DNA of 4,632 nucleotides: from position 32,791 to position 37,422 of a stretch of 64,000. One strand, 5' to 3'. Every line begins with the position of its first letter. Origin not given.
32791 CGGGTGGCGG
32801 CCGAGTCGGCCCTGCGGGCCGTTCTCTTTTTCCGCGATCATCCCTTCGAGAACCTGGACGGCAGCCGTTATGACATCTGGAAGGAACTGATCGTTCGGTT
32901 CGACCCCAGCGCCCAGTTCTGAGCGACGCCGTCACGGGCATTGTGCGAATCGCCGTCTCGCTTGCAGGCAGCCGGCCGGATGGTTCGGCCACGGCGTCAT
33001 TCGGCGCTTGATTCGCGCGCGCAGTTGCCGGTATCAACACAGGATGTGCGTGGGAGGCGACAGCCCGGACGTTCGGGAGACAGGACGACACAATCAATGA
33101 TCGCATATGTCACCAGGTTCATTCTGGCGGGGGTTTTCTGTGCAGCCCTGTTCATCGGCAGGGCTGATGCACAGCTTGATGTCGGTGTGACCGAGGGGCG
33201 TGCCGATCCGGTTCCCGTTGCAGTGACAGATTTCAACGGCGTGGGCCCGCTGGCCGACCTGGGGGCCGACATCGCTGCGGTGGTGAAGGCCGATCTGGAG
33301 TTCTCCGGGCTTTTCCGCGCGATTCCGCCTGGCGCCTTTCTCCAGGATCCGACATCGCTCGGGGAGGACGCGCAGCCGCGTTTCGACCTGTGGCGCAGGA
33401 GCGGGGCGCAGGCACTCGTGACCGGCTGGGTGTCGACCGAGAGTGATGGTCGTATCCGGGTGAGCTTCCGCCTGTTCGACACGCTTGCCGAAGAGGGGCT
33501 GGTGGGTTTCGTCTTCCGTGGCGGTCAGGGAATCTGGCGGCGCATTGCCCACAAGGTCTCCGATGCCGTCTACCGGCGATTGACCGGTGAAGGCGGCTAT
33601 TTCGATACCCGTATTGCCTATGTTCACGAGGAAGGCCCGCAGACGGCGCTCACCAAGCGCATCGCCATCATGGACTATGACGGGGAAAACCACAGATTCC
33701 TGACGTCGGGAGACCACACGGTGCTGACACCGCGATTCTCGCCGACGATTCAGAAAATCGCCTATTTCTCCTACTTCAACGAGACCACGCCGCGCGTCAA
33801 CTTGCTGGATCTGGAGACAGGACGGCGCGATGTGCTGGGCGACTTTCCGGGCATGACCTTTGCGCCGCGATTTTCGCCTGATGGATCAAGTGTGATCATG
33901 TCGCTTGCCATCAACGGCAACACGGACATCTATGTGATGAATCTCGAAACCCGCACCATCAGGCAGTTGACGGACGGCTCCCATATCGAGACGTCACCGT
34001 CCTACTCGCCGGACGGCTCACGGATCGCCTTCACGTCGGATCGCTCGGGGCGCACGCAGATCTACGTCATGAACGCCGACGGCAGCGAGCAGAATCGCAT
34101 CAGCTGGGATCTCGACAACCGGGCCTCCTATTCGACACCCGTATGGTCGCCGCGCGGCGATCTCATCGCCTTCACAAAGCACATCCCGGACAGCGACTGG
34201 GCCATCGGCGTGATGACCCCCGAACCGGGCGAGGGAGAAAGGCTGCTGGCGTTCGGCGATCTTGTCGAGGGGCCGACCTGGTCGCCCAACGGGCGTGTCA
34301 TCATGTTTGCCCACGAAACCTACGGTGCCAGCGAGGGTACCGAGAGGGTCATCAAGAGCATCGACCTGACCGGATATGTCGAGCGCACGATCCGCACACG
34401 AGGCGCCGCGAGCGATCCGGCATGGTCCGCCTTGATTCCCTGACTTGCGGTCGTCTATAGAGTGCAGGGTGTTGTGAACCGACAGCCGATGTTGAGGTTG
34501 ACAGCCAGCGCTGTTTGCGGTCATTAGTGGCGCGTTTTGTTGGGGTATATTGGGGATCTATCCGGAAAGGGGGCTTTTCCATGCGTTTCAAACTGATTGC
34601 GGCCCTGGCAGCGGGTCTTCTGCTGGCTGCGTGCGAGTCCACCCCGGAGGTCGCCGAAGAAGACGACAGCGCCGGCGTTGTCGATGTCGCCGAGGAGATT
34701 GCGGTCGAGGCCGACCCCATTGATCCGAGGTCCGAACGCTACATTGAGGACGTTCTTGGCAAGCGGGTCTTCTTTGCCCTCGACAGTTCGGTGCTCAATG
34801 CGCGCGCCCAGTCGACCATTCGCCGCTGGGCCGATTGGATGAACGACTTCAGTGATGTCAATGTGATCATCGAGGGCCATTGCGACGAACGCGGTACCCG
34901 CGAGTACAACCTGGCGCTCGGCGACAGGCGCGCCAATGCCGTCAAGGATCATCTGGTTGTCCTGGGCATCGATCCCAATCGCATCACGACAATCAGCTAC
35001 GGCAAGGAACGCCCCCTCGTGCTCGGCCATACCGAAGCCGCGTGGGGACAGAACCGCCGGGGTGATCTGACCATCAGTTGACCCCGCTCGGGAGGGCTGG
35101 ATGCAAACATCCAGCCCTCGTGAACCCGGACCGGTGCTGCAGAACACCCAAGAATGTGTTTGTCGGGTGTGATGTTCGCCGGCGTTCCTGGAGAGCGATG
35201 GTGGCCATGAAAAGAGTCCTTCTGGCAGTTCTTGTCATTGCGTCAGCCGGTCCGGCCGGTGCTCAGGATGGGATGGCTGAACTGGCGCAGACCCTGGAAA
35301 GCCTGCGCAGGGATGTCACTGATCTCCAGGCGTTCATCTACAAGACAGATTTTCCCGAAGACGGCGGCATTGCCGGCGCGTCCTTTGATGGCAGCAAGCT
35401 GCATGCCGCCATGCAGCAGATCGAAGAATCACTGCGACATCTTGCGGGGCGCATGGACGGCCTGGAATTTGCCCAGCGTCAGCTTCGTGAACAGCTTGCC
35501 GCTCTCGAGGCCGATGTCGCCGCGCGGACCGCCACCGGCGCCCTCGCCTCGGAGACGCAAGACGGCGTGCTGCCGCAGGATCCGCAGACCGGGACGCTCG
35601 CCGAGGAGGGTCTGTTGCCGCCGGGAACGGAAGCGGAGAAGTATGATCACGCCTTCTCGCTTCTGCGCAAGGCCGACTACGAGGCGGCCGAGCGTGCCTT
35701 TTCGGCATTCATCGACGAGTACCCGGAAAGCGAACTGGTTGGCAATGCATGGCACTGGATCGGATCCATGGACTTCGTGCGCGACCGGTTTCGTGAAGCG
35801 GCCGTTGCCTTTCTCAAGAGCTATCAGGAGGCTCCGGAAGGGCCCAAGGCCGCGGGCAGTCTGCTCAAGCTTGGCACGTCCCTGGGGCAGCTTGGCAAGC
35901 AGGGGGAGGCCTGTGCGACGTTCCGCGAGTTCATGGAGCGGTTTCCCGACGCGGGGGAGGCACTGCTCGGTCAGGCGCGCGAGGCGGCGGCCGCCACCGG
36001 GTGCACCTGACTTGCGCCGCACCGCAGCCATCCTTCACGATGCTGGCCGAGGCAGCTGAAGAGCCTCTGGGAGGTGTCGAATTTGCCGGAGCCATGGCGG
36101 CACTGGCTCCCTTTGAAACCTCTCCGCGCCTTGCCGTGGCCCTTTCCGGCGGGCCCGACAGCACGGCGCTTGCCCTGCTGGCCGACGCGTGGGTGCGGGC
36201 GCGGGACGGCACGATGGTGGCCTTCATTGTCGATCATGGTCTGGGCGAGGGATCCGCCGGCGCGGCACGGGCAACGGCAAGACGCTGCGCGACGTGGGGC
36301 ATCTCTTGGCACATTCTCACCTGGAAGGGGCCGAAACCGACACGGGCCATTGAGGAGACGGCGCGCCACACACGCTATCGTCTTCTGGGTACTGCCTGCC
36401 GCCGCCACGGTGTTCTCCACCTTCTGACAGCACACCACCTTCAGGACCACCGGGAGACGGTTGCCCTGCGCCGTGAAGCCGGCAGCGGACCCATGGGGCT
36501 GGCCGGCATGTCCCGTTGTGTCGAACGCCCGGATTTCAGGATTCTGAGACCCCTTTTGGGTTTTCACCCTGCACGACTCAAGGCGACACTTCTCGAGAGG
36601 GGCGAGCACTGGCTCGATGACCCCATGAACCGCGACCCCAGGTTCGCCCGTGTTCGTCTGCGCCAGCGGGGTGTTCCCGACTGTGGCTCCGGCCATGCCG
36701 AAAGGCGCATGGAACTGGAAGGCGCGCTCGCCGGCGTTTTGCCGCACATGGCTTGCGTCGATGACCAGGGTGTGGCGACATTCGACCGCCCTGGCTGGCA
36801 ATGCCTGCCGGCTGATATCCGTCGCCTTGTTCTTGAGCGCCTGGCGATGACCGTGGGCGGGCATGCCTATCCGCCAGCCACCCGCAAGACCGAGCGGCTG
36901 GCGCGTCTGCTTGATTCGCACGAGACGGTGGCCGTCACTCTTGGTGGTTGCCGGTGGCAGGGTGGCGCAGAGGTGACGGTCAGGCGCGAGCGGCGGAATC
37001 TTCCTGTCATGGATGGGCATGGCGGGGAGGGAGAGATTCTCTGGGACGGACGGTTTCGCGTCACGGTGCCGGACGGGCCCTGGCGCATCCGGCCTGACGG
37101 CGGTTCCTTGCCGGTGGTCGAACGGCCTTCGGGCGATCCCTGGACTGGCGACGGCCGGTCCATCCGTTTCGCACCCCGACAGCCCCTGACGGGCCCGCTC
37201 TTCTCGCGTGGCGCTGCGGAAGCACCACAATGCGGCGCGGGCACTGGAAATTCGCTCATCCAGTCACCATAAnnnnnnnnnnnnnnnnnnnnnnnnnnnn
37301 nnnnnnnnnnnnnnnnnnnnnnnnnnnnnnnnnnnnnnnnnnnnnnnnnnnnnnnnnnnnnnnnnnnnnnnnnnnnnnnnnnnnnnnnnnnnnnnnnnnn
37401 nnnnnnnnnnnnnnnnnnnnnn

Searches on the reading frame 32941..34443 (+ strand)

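Call 65: search_protein_families(library=pfam, proteins=[window:32941-34443:+], max_evalue=0.001)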
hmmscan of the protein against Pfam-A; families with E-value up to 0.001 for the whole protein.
window:32941-34443:+ (500 aa): 4 families
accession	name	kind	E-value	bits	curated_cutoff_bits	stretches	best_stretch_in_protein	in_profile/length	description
PF04052.18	TolB_N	-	5.6e-29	100.8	22.4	1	80-185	2-104/106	TolB amino-terminal domain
PF07676.18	PD40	-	3.9e-25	87.6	20.9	2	341-376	2-38/38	WD40-like Beta Propeller Repeat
PF00930.27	DPPIV_N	-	8.7e-07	28.4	22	0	328-399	23-90/354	Dipeptidyl peptidase IV (DPP IV) N-terminal region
PF14583.12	Pectate_lyase22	-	1.4e-06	27.7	30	0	310-348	42-80/386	Oligogalacturonate lyase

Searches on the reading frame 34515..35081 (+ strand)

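Call 65: search_protein_families(library=pfam, proteins=[window:34515-35081:+], max_evalue=0.001)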
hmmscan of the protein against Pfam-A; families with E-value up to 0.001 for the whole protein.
window:34515-35081:+ (188 aa): 1 family
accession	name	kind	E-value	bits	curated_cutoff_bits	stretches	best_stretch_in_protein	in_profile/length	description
PF00691.25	OmpA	-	6.6e-19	68.5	27.2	1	86-176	1-93/98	OmpA family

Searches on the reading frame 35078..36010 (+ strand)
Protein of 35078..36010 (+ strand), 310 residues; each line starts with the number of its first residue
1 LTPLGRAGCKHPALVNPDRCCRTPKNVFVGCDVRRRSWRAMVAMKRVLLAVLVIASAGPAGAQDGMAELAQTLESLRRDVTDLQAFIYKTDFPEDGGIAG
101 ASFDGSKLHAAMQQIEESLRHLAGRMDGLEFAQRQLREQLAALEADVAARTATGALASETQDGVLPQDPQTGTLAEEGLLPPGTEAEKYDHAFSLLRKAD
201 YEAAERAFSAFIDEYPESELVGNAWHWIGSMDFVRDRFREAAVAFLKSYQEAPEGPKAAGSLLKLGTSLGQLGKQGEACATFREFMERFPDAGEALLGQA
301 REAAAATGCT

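Call 66: search_protein_families(library=pfam, proteins=[window:35078-36010:+], max_evalue=0.001)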
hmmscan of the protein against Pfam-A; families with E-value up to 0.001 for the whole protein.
window:35078-36010:+ (310 aa): 4 families
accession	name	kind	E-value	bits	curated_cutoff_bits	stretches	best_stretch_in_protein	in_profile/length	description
PF13174.12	TPR_6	-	1.7e-09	38.2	26.3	1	261-291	2-32/33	Tetratricopeptide repeat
PF07719.23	TPR_2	-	5.1e-05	23.5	27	0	223-254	2-33/34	Tetratricopeptide repeat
PF13428.12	TPR_14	-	0.00022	22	23.5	0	262-301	4-43/44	Tetratricopeptide repeat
PF13432.12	TPR_16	-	0.00026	21.8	32.7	0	189-256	1-65/65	Tetratricopeptide repeat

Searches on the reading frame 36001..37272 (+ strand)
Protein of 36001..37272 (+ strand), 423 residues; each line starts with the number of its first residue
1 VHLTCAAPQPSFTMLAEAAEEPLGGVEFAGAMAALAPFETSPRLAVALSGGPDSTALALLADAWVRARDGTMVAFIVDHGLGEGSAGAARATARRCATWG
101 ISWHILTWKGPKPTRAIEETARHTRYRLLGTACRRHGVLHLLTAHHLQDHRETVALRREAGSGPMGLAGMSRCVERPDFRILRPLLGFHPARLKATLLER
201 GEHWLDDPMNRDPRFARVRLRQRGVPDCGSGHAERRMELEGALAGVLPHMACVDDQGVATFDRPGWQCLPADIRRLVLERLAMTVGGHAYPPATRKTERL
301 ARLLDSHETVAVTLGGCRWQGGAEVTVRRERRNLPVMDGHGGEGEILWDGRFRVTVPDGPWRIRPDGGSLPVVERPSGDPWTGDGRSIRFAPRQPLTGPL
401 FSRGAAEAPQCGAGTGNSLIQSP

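Call 66: search_protein_families(library=pfam, proteins=[window:36001-37272:+], max_evalue=0.001)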
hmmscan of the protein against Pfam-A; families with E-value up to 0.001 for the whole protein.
window:36001-37272:+ (423 aa): 1 family
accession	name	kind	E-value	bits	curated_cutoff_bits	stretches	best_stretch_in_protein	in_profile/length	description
PF01171.26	ATP_bind_3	-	9.7e-40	136.7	27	1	44-222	2-181/182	PP-loop family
